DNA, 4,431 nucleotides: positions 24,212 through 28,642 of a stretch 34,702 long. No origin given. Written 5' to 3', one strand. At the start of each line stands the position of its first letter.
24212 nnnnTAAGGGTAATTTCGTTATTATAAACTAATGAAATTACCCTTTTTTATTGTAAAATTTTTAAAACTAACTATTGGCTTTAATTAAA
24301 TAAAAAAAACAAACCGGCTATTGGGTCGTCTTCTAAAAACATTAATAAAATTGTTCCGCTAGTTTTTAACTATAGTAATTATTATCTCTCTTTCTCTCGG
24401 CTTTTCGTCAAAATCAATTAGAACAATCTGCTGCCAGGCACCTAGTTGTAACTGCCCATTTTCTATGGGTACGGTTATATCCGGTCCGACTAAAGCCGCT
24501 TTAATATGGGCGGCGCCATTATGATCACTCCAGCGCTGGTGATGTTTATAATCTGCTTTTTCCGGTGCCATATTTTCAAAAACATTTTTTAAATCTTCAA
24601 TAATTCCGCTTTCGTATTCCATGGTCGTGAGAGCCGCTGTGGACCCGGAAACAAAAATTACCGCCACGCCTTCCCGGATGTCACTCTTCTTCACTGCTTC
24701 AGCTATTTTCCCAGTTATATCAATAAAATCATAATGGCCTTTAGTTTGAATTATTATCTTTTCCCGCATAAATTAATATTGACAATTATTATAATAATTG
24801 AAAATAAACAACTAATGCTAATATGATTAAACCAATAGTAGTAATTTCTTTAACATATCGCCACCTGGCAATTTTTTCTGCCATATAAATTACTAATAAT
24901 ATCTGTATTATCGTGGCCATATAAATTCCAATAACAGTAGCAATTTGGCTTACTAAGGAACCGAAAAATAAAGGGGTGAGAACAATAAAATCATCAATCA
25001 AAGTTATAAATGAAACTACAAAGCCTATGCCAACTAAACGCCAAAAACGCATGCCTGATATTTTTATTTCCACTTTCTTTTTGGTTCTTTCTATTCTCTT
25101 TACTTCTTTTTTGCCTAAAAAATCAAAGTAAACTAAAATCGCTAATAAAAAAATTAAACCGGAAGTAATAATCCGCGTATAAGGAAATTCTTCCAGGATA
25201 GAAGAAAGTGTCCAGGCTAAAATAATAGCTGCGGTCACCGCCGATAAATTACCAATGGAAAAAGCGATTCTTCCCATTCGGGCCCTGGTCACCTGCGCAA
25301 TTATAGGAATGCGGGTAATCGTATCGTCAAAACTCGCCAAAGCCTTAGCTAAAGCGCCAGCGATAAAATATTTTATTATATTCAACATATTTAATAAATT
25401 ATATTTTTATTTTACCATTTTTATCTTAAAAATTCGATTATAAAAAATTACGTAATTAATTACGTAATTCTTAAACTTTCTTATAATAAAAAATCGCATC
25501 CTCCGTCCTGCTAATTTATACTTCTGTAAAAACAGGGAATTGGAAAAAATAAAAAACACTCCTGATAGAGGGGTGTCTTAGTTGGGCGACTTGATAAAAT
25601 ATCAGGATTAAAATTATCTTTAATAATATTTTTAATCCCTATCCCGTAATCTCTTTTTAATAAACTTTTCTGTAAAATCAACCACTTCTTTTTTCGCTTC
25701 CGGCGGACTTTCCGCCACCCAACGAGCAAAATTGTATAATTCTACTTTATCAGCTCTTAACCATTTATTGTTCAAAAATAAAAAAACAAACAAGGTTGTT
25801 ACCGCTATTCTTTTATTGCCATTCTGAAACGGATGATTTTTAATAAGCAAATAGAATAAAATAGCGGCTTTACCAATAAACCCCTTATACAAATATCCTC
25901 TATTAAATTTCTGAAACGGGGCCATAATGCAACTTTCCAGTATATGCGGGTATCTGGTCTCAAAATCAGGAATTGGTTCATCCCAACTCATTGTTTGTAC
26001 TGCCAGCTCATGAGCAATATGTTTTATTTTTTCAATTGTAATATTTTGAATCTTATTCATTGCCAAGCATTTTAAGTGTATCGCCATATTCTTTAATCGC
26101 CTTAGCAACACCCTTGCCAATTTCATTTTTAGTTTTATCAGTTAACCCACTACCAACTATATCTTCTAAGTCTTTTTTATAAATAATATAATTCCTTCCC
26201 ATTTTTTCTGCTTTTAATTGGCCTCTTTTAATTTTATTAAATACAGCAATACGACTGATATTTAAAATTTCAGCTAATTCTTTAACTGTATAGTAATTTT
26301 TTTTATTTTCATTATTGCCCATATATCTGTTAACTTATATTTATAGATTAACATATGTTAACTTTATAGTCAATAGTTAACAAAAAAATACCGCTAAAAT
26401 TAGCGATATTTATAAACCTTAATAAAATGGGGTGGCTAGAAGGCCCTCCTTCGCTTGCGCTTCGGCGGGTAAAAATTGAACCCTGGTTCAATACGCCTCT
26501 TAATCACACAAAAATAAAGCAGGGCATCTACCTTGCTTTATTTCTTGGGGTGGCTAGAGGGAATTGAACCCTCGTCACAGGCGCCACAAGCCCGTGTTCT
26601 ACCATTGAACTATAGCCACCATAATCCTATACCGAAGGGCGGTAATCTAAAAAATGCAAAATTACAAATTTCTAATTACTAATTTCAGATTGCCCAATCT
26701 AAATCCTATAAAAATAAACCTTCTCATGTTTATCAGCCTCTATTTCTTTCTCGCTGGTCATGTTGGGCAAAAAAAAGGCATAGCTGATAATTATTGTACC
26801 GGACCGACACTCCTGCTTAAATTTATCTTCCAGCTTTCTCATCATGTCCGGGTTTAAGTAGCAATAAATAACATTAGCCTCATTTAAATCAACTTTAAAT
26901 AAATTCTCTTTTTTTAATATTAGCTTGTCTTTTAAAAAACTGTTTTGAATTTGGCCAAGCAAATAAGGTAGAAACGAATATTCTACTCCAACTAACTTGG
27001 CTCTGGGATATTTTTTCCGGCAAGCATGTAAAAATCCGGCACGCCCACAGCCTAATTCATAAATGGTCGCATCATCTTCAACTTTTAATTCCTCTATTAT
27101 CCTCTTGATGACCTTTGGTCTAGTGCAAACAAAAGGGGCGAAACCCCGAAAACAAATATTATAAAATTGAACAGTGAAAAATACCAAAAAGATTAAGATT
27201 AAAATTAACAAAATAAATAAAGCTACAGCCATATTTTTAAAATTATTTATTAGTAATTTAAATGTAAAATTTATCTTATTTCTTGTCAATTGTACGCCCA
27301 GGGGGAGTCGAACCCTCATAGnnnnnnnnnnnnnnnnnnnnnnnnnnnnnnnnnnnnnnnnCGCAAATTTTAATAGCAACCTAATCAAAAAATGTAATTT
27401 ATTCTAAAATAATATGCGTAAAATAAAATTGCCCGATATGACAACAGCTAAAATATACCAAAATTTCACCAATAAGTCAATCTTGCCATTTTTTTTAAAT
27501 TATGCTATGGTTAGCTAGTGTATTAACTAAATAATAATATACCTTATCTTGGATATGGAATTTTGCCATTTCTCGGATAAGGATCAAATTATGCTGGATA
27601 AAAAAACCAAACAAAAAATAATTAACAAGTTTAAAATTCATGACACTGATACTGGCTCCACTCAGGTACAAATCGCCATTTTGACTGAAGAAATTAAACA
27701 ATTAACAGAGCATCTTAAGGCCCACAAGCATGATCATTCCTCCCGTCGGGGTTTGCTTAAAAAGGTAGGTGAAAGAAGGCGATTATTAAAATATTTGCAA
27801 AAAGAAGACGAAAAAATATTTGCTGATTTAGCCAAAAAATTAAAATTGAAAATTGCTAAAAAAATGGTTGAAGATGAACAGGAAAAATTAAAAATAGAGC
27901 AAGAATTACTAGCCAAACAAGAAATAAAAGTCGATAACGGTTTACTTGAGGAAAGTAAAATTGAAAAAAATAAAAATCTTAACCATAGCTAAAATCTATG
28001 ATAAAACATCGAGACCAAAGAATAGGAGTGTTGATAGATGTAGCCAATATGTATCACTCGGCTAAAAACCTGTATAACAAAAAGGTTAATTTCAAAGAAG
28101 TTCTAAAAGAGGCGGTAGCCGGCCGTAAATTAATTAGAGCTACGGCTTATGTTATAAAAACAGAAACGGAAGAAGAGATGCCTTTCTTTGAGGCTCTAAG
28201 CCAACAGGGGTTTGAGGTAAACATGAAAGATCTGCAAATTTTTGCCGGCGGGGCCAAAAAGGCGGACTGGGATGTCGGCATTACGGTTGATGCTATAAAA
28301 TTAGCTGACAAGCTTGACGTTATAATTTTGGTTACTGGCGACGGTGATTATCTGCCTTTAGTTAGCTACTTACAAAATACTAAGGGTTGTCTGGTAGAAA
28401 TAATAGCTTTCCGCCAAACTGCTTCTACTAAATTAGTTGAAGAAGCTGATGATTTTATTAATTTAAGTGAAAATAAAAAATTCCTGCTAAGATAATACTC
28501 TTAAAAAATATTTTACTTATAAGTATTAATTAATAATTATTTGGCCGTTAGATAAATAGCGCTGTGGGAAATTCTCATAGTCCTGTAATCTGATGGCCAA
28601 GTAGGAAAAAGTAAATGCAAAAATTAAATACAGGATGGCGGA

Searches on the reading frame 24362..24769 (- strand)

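Call 11: search_protein_families(library=pfam, proteins=[window:24362-24769:-], max_evalue=0.001)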
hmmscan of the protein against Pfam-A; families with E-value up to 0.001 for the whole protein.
window:24362-24769:- (136 aa): 1 family
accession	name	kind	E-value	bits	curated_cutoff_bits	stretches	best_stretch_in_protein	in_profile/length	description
PF01894.22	UPF0047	-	2.5e-37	128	27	1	17-133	1-117/117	Uncharacterised protein family UPF0047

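Call 72: search_protein_families(library=padloc, proteins=[window:24362-24769:-], max_evalue=0.01)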
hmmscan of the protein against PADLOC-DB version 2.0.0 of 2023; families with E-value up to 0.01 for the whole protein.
window:24362-24769:- (136 aa): 0 families

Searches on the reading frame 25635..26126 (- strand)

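Call 96: search_protein_families(library=pfam, proteins=[window:25635-26126:-], max_evalue=0.001)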
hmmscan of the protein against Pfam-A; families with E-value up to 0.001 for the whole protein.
window:25635-26126:- (164 aa): 1 family
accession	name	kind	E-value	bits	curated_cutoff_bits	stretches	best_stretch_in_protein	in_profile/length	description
PF02661.23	Fic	-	1.9e-10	41.9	24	1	30-116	3-93/93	Fic/DOC family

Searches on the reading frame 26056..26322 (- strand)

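Call 96: search_protein_families(library=pfam, proteins=[window:26056-26322:-], max_evalue=0.001)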
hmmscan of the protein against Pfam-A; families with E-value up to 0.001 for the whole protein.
window:26056-26322:- (89 aa): 2 families
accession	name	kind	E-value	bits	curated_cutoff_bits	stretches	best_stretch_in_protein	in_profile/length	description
PF12728.13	HTH_17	-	1e-08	35.7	27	1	10-54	1-45/51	Helix-turn-helix domain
PF08279.18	HTH_11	-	0.00049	20.4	25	1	6-33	12-38/55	HTH domain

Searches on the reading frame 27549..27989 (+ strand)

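Call 96: search_protein_families(library=pfam, proteins=[window:27549-27989:+], max_evalue=0.001)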
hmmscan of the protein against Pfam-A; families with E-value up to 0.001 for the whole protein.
window:27549-27989:+ (147 aa): 1 family
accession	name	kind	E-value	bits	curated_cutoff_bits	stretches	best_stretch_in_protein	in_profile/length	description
PF00312.27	Ribosomal_S15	-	1e-30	106.1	31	1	21-100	1-80/81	Ribosomal protein S15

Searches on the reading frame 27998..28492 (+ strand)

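Call 96: search_protein_families(library=pfam, proteins=[window:27998-28492:+], max_evalue=0.001)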
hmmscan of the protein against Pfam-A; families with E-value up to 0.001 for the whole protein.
window:27998-28492:+ (165 aa): 1 family
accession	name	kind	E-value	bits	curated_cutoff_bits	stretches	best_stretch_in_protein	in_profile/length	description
PF01936.24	NYN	-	6.3e-35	121.3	24.2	1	8-156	1-144/145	NYN domain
